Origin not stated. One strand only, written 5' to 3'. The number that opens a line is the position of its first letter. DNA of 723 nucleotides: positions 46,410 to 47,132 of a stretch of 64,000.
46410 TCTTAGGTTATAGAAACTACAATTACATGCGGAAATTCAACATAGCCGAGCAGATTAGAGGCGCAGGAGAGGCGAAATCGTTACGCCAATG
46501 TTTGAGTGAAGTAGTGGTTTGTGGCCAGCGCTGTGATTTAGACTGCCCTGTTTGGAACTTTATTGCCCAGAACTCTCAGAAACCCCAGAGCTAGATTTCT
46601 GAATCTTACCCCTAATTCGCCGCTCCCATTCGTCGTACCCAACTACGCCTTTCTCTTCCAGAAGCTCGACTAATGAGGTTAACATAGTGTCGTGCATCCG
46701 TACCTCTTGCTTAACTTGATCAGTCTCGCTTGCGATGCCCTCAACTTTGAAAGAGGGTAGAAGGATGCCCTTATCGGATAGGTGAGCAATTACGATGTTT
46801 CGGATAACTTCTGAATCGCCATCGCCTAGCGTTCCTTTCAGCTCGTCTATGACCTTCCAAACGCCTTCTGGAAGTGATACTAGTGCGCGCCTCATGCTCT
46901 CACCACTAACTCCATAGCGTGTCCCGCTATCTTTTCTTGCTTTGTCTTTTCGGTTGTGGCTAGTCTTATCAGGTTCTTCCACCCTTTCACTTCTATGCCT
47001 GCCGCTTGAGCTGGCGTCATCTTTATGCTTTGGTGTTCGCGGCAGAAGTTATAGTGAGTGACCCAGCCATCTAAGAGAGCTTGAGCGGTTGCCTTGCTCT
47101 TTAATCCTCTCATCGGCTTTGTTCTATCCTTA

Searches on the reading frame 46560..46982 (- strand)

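Call 44: search_protein_families(library=pfam, proteins=[window:46560-46982:-], max_evalue=0.01)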
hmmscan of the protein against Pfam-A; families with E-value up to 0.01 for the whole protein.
window:46560-46982:- (140 aa): 0 families

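Call 64: search_protein_families(library=ncbifam, proteins=[window:46560-46982:-], max_evalue=0.1)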
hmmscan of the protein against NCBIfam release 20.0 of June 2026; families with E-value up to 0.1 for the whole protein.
window:46560-46982:- (140 aa): 0 families

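Call 65: search_protein_families(library=phrogs, proteins=[window:46560-46982:-], max_evalue=0.1)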
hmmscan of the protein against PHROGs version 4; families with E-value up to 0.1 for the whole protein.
window:46560-46982:- (140 aa): 1 family
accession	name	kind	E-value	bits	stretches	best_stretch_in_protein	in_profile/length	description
phrog_21408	-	unknown function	0.069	14.2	1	81-133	40-92/110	-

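Call 74: search_protein_families(library=pfam, proteins=[window:46560-46982:-], max_evalue=5)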
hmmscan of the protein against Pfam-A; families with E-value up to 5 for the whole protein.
window:46560-46982:- (140 aa): 0 families
